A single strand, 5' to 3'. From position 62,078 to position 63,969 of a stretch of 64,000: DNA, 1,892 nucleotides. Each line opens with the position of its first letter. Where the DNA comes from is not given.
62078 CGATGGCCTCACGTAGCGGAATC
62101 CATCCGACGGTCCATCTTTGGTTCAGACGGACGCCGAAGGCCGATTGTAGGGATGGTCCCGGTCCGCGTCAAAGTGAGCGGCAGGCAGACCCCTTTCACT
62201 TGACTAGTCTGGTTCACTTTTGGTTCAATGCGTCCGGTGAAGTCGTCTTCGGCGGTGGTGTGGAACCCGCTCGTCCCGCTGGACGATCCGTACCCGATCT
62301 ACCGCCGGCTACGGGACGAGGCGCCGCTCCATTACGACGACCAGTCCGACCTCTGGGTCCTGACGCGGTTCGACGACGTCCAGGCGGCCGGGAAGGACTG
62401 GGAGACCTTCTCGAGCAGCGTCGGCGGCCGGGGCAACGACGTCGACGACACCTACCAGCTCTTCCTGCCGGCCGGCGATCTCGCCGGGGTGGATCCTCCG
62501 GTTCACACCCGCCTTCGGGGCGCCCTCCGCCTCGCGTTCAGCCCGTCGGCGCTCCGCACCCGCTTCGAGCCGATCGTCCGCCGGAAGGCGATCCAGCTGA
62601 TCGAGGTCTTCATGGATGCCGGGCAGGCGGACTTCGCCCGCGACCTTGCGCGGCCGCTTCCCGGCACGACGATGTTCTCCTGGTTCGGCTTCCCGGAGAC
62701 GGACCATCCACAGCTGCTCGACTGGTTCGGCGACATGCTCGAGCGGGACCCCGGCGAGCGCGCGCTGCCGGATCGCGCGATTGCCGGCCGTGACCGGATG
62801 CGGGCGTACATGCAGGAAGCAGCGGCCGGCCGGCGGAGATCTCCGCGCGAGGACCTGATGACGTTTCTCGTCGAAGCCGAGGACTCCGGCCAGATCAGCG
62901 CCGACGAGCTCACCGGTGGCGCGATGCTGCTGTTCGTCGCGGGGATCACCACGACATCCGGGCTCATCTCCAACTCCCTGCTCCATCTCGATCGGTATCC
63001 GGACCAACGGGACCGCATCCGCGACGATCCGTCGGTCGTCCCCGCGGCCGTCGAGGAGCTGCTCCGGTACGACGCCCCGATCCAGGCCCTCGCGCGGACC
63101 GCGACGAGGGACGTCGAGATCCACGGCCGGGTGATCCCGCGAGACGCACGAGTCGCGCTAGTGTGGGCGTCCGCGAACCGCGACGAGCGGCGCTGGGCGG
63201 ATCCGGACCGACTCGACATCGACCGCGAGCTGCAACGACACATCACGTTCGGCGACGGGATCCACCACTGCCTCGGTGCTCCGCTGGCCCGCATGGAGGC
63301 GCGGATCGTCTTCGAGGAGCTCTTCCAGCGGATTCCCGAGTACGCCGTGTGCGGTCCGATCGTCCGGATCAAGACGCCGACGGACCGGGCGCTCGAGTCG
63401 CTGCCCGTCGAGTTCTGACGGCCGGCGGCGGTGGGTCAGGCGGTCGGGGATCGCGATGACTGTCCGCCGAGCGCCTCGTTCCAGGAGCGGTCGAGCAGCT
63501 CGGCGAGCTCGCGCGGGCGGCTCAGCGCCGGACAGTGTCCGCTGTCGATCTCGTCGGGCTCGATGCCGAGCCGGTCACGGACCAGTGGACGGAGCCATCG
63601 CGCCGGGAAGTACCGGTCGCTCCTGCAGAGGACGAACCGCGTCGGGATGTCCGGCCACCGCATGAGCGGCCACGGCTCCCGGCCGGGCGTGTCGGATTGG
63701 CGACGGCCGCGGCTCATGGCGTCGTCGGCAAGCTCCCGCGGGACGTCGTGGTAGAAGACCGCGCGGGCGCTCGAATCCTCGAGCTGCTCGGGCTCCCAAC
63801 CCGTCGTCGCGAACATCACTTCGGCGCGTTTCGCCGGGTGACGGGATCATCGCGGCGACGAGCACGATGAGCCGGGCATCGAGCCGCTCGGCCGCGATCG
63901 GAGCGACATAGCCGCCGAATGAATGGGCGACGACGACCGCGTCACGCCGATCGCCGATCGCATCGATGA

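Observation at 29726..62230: A conserved two-unit GGTTCA direct-repeat motif (11-bp period) marks six operons of the carbohydrate cluster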

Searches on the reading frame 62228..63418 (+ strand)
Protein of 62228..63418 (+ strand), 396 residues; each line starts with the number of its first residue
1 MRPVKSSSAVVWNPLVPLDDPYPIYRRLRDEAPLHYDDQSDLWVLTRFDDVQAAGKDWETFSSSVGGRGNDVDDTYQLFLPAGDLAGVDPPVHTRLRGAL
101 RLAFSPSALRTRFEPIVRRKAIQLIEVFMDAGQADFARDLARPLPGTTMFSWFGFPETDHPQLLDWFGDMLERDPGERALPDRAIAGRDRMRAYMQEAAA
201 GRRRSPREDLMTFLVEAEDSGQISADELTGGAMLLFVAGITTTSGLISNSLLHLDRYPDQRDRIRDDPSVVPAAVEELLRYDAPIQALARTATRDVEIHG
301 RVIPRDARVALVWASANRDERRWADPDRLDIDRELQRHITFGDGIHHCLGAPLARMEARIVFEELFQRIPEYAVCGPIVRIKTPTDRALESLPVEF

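Call 10: search_protein_families(library=pfam, proteins=[window:62228-63418:+])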
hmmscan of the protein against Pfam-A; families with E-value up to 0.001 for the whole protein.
window:62228-63418:+ (396 aa): 1 family
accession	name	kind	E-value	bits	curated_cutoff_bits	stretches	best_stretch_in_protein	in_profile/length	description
PF00067.27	p450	-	1.7e-25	90.2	22.8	1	191-368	220-431/462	Cytochrome P450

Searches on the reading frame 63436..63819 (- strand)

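Call 10: search_protein_families(library=pfam, proteins=[window:63436-63819:-])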
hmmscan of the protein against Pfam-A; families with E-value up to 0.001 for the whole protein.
window:63436-63819:- (127 aa): 1 family
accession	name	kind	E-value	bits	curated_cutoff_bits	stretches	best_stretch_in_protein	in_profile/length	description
PF12697.13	Abhydrolase_6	-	3.2e-08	34.9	26.3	1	8-107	120-216/217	Alpha/beta hydrolase family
